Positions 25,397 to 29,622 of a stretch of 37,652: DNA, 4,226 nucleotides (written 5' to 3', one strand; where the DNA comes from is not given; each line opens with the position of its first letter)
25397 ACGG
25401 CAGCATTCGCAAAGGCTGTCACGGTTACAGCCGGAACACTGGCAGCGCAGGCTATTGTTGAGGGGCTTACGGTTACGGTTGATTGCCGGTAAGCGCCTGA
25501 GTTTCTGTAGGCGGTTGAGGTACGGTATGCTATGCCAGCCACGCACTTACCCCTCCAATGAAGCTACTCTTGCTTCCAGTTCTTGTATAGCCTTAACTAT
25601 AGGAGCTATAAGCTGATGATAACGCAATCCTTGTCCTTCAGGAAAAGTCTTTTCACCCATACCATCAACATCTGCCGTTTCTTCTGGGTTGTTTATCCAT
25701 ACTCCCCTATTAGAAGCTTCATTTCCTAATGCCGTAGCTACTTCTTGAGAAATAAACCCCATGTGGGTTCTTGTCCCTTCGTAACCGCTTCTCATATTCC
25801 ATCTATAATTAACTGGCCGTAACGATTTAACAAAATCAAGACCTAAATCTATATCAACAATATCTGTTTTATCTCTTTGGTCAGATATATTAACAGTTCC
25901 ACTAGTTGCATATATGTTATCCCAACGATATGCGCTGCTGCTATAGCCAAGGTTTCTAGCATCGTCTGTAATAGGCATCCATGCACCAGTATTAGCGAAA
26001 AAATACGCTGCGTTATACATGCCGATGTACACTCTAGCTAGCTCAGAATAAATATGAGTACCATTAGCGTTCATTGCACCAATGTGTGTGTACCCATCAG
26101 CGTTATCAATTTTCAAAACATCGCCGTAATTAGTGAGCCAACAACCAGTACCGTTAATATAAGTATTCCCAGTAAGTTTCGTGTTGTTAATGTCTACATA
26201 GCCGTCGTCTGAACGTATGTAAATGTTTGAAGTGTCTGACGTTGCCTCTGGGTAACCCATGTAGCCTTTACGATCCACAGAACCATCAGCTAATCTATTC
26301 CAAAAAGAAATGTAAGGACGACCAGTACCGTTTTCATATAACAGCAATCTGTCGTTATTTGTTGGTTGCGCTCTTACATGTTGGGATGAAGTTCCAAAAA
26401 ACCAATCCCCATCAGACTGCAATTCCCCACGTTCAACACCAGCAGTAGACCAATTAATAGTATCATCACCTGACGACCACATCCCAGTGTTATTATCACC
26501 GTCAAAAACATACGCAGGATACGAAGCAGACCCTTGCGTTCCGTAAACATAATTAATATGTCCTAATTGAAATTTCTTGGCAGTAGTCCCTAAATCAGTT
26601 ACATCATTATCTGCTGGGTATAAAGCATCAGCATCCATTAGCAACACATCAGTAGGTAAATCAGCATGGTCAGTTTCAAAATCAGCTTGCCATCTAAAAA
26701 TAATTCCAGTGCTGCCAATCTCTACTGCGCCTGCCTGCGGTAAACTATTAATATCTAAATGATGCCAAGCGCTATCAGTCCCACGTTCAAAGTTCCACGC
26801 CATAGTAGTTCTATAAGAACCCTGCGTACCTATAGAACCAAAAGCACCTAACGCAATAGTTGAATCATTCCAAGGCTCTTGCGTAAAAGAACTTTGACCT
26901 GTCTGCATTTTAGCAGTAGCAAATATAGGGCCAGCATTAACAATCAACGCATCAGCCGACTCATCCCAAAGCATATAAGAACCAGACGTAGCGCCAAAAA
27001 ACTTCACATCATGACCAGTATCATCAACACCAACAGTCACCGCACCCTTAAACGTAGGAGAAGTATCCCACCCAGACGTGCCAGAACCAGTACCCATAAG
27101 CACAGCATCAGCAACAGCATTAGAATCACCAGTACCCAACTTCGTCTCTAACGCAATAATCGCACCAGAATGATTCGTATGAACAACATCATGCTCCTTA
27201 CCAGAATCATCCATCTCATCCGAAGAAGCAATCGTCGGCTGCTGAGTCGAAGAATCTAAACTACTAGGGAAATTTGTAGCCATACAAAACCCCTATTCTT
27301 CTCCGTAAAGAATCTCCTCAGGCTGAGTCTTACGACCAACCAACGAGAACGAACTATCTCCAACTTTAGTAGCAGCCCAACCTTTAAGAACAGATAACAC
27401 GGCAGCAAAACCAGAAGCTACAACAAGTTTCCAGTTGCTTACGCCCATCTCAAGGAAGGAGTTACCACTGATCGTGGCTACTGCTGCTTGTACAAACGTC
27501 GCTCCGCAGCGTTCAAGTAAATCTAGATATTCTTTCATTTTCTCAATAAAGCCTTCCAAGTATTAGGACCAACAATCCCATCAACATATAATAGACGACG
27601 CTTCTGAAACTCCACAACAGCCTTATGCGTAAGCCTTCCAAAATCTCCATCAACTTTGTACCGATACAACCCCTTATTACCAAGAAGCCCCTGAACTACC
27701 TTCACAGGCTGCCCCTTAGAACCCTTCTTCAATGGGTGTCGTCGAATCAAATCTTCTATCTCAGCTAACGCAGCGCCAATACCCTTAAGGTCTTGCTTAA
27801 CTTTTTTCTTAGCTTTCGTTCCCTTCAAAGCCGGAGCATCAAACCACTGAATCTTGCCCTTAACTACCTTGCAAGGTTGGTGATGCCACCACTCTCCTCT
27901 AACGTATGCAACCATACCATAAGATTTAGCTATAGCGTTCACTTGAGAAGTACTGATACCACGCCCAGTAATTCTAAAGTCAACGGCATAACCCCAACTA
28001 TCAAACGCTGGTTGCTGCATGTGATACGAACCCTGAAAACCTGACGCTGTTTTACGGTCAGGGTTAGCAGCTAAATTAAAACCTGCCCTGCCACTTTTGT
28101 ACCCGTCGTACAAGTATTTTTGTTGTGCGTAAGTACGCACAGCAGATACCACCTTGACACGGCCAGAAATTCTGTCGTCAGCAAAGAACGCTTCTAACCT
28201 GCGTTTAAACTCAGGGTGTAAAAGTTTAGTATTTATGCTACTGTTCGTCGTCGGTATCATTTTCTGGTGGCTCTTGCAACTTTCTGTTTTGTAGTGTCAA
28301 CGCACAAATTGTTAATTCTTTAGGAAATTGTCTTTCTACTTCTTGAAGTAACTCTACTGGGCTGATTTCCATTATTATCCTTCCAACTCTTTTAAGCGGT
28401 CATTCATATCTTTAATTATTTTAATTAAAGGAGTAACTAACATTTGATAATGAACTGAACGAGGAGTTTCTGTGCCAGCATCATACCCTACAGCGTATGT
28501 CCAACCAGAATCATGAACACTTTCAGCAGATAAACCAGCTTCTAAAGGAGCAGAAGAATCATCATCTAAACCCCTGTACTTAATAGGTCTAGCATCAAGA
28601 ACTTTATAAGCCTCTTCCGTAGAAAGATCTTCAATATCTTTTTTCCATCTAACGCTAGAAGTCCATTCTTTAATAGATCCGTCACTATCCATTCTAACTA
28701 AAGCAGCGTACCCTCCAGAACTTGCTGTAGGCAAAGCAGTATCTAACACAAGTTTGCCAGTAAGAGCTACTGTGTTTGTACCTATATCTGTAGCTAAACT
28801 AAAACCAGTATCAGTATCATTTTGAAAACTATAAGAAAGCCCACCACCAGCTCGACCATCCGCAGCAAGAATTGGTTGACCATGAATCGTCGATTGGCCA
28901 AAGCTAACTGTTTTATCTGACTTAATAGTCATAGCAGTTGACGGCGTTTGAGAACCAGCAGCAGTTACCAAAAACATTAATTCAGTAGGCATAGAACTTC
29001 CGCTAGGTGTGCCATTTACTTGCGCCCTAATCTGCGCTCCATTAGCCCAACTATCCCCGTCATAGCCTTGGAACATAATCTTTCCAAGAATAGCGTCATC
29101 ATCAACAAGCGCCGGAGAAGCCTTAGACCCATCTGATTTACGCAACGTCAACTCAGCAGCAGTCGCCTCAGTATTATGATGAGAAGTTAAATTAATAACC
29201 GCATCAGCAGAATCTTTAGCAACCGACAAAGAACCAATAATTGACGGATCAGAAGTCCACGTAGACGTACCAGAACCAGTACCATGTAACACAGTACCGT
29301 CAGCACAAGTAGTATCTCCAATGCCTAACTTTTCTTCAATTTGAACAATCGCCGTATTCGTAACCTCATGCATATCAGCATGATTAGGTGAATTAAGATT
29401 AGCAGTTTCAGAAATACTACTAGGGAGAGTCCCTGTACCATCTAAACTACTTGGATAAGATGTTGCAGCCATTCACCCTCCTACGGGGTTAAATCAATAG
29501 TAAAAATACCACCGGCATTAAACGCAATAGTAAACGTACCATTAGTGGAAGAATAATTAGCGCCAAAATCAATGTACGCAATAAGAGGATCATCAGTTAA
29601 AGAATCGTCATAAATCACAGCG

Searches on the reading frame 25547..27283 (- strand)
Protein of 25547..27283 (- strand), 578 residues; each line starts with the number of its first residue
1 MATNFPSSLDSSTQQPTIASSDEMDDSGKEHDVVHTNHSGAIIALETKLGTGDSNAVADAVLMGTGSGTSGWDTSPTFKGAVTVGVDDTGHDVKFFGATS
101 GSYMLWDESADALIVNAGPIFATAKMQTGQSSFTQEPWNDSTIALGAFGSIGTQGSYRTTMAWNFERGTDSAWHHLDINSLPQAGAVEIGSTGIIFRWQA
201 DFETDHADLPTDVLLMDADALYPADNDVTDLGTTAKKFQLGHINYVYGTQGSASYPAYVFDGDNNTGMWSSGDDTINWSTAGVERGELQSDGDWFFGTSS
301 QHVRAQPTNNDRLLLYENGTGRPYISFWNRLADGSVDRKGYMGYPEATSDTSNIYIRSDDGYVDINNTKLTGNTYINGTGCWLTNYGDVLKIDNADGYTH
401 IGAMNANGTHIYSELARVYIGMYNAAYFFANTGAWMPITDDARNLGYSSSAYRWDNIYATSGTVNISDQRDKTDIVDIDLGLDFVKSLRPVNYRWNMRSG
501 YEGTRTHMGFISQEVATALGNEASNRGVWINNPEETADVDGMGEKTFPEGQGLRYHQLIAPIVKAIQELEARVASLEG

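Call 6: search_protein_families(library=phrogs, proteins=[window:25547-27283:-])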
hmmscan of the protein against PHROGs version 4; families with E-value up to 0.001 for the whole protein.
window:25547-27283:- (578 aa): 13 families
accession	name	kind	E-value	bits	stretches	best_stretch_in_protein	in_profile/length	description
phrog_4636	-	tail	6.3e-23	82.1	1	456-577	620-745/763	tail spike protein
phrog_7121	-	tail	3.9e-21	75.9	1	401-578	736-925/927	tail fiber protein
phrog_23837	-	head and packaging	1.2e-14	55.1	1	415-577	357-503/507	virion structural protein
phrog_1171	-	tail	1.8e-13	50.9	1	381-529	733-874/954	tail spike protein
phrog_28871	-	unknown function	2.1e-13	50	1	425-496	713-785/946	-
phrog_5668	-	tail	1.3e-09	37.4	1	457-577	1456-1555/1567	tail fiber protein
phrog_17635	-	tail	5.9e-09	35.7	1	426-523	564-662/721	tail fiber protein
phrog_14895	-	tail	4e-08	33.2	1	406-520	444-562/632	tail spike protein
phrog_15695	-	tail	3.8e-07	29.2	1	430-521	1090-1183/1284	tail fiber protein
phrog_5481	-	tail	3e-06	27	1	321-575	772-1014/1043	tail fiber protein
phrog_28766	-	tail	9.7e-06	25.2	1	233-292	212-268/472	tail fiber protein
phrog_9708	-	unknown function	0.00025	21.2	0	457-501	176-220/318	-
phrog_18186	-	tail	0.00075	19.3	0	465-517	485-532/582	baseplate wedge subunit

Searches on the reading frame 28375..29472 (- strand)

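Call 6: search_protein_families(library=phrogs, proteins=[window:28375-29472:-])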
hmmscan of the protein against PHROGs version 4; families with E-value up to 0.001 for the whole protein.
window:28375-29472:- (365 aa): 6 families
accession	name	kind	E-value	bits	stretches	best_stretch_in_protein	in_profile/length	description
phrog_9942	-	tail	5.6e-15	55.4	1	78-197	545-665/1178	tail fiber protein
phrog_1330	-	tail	2.3e-08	33.4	1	218-364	1190-1344/1361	tail protein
phrog_18345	-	tail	1e-07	31.7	1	81-233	677-825/956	tail fiber protein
phrog_1699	-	tail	3.6e-06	26.8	1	36-364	697-988/1000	long tail fiber protein distal subunit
phrog_1786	-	head and packaging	1.2e-05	24.4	1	256-364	1124-1240/1246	minor head protein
phrog_37852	-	unknown function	0.00067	19.4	1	257-364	267-389/397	-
